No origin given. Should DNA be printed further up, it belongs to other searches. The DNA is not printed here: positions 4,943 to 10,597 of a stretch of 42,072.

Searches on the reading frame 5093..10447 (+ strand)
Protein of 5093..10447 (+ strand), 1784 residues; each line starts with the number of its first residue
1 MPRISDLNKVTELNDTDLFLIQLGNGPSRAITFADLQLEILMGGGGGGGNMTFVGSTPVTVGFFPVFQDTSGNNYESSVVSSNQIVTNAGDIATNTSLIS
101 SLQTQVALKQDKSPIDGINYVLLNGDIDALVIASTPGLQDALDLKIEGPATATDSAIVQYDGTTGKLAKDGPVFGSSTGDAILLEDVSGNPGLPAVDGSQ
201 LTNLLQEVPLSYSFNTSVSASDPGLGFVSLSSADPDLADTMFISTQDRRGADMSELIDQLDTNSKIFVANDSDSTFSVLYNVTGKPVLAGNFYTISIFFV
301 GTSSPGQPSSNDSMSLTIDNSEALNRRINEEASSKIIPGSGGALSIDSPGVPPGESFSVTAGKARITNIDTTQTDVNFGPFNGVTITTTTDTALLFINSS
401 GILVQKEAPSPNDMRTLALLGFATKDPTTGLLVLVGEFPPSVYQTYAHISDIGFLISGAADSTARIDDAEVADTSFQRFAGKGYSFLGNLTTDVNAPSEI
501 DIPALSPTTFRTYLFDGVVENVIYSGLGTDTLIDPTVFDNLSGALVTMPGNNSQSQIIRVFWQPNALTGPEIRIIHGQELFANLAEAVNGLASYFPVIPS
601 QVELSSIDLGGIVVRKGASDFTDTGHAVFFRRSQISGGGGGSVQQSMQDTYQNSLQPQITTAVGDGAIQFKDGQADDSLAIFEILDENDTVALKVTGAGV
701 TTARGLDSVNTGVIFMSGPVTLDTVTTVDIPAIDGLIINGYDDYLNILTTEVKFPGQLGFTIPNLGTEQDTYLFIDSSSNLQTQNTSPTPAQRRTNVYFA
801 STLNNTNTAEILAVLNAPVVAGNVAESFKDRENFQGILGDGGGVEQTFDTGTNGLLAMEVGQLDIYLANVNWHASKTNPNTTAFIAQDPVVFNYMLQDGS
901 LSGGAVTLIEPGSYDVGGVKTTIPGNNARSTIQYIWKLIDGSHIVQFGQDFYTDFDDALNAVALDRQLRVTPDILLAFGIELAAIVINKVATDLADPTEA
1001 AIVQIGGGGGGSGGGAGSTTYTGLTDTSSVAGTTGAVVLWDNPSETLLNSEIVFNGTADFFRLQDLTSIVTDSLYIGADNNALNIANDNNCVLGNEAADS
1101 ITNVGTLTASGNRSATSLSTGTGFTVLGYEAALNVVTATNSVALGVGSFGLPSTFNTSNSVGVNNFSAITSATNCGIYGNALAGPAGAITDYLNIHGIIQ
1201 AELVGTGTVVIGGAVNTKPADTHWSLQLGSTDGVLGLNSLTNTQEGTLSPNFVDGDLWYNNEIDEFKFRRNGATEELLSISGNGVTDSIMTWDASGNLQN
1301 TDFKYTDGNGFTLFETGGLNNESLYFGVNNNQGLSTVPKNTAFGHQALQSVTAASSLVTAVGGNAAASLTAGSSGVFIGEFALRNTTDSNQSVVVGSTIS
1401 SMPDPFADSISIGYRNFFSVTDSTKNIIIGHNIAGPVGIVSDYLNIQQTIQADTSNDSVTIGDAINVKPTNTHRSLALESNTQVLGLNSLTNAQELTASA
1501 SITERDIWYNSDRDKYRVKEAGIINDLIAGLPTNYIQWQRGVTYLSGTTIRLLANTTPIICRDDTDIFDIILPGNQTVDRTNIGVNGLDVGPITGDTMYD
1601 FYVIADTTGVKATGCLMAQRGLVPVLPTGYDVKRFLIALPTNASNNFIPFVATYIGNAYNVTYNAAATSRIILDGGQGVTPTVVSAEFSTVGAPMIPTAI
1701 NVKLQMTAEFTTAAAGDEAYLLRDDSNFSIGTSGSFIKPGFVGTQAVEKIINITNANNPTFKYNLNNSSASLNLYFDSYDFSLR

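Call 59: search_protein_families(library=phrogs, max_evalue=0.001, proteins=[window:5093-10447:+])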
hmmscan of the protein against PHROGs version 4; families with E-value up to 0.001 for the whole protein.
window:5093-10447:+ (1784 aa): 1 family
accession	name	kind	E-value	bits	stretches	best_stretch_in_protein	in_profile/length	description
phrog_16641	-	tail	3e-20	72.5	2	770-1064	498-790/1296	tail fiber protein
